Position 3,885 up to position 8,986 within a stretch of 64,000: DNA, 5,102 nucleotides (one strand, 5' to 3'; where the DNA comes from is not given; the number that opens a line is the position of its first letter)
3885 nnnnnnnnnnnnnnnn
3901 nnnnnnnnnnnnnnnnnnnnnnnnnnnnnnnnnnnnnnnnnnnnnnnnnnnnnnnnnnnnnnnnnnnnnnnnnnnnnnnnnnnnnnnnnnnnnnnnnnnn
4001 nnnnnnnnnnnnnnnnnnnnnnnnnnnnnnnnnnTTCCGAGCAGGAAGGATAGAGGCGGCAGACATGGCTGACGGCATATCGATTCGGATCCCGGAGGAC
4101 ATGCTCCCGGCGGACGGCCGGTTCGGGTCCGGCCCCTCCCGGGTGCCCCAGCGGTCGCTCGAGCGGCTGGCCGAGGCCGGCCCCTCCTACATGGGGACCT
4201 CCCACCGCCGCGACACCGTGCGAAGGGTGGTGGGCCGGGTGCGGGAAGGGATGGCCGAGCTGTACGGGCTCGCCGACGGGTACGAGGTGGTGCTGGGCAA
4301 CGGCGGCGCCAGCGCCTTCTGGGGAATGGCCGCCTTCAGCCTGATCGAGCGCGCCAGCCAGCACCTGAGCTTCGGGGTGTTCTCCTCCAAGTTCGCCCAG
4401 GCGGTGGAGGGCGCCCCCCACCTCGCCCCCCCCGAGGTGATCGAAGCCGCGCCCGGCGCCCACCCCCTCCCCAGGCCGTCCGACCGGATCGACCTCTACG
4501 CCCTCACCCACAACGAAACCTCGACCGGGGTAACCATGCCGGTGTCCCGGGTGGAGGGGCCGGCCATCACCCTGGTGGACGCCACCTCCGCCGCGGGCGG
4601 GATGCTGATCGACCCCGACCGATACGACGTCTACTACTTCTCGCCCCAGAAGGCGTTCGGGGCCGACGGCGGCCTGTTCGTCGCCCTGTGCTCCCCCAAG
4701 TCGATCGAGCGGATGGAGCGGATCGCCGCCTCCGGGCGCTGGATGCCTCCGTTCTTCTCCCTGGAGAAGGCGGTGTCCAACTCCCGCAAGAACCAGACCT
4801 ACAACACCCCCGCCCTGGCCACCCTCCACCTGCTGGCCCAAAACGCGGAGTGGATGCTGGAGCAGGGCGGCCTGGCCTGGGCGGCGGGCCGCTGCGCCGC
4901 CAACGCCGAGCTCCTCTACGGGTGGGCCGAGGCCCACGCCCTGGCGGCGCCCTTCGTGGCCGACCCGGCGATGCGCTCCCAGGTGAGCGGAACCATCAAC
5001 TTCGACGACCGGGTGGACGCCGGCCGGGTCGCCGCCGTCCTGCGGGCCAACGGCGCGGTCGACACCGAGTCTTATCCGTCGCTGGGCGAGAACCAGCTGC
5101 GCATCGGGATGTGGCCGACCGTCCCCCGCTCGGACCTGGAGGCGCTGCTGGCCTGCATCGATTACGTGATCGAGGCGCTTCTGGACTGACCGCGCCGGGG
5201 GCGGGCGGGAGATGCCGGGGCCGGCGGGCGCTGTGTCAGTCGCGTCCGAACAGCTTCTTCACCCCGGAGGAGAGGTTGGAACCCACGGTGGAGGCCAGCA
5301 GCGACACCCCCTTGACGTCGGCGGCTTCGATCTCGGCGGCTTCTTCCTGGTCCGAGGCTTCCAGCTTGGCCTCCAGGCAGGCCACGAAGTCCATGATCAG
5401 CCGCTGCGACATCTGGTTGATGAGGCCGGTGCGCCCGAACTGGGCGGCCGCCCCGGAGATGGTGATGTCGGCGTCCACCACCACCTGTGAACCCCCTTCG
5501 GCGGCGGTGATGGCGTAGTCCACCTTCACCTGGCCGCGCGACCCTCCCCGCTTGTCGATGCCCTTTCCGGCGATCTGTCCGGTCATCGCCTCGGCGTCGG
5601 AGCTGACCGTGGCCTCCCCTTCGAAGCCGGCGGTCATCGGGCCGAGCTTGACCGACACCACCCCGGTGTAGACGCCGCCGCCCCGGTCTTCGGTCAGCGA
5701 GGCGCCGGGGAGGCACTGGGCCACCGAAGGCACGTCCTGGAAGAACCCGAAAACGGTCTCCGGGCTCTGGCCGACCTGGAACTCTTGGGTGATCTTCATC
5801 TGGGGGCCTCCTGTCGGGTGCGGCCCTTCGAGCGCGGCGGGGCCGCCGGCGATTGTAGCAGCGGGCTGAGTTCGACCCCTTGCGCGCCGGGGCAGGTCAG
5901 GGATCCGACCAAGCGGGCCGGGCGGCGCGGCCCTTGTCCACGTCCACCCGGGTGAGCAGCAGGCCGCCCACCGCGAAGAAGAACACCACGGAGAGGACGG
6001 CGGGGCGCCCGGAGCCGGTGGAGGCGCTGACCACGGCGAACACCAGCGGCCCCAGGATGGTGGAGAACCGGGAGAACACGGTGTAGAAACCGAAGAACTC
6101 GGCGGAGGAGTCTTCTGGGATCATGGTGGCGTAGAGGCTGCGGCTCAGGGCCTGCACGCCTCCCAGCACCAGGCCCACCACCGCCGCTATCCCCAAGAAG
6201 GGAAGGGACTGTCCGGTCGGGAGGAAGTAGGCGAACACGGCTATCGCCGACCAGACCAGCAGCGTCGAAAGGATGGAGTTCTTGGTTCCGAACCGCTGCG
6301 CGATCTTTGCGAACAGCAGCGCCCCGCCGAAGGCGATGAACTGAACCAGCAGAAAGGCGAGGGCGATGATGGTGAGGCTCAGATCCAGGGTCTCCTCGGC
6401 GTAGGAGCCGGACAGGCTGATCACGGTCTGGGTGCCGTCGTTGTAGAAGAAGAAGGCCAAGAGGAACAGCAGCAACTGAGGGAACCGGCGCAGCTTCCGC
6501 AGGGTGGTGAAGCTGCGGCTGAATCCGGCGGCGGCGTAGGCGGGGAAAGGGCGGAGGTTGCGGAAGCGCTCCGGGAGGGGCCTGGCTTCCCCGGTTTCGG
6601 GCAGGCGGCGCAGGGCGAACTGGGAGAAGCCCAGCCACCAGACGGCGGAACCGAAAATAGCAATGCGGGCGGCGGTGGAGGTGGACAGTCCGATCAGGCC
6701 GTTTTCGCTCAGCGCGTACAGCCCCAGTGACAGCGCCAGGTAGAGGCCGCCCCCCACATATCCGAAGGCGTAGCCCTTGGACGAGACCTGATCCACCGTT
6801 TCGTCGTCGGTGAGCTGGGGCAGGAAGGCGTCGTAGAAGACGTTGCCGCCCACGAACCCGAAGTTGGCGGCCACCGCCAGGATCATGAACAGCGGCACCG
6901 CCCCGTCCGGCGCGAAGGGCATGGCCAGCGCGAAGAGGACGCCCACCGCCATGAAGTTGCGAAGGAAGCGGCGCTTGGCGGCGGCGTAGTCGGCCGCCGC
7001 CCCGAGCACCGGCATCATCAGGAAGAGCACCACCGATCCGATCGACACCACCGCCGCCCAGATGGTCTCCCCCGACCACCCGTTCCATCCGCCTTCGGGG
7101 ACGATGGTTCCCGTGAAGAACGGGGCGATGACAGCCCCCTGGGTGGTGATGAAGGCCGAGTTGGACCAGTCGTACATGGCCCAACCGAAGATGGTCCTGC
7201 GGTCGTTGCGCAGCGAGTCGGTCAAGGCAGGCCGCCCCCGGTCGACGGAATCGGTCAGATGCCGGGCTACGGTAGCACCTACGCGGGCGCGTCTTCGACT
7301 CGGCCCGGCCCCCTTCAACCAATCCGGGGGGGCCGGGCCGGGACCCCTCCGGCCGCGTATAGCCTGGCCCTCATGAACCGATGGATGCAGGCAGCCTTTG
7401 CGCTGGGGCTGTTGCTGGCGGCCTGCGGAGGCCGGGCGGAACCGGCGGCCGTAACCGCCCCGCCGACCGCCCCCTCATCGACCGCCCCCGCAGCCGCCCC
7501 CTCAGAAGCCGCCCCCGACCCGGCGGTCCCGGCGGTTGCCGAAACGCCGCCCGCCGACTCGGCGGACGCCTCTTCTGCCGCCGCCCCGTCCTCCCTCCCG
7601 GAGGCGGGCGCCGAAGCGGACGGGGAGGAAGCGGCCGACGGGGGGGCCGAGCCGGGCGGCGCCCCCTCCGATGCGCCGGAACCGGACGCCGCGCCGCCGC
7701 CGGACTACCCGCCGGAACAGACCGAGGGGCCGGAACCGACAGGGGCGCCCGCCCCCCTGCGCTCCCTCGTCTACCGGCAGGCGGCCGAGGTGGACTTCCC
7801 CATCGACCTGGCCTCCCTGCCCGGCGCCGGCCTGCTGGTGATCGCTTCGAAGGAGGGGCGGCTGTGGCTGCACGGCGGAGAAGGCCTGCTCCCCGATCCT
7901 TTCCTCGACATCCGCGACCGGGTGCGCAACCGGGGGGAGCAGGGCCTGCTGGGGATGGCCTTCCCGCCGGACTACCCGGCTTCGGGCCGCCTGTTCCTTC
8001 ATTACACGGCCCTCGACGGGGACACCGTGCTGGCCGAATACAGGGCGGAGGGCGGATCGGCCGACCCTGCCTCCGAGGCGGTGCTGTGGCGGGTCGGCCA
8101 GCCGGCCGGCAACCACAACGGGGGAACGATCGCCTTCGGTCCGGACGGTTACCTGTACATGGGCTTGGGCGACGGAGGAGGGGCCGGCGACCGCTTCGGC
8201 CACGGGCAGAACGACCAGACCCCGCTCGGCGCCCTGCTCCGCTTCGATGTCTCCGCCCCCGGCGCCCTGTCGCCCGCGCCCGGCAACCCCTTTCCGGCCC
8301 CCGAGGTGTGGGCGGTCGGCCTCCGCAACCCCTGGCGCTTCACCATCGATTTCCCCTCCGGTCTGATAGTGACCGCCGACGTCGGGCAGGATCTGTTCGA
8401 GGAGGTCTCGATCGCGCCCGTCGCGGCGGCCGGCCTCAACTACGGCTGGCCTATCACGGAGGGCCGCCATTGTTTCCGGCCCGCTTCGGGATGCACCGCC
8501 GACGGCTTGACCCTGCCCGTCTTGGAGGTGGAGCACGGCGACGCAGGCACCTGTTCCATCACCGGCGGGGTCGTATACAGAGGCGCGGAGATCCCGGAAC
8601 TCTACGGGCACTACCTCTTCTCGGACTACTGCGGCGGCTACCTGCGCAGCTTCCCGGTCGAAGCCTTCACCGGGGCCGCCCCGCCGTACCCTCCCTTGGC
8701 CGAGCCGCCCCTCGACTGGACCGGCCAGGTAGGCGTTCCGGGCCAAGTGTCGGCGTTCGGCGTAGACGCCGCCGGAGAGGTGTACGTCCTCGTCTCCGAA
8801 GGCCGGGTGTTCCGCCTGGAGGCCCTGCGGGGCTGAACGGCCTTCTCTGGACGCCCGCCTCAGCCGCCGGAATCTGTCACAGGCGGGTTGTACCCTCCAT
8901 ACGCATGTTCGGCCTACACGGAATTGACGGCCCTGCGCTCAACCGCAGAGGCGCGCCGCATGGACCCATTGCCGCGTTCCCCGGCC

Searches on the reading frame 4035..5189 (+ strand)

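Call 74: search_protein_families(library=pfam, proteins=[window:4035-5189:+], max_evalue=0.0001)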
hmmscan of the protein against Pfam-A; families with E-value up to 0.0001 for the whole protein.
window:4035-5189:+ (384 aa): 1 family
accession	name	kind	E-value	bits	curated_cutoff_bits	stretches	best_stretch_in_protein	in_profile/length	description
PF00266.25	Aminotran_5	-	4.6e-14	52.6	21.5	1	150-340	138-332/371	Aminotransferase class-V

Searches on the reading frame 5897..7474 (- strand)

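Call 74: search_protein_families(library=pfam, proteins=[window:5897-7474:-], max_evalue=0.0001)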
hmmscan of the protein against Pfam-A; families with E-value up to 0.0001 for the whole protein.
window:5897-7474:- (525 aa): 3 families
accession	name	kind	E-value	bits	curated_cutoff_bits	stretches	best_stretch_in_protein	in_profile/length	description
PF11700.14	ATG22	-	4.3e-62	210.8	24.1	1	91-517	2-479/482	Vacuole effluxer Atg22 like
PF07690.21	MFS_1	-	2.1e-23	83.2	33.4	2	133-476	29-347/347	Major Facilitator Superfamily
PF13347.12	MFS_2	-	5e-11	42.2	27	1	320-487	212-385/427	MFS/sugar transport protein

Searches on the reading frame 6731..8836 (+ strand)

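Call 74: search_protein_families(library=pfam, proteins=[window:6731-8836:+], max_evalue=0.0001)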
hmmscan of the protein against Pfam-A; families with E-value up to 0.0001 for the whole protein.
window:6731-8836:+ (701 aa): 1 family
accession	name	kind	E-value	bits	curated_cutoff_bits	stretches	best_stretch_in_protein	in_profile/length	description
PF07995.17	GSDH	-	2.9e-30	106.1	25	1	355-631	2-276/332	Glucose / Sorbosone dehydrogenase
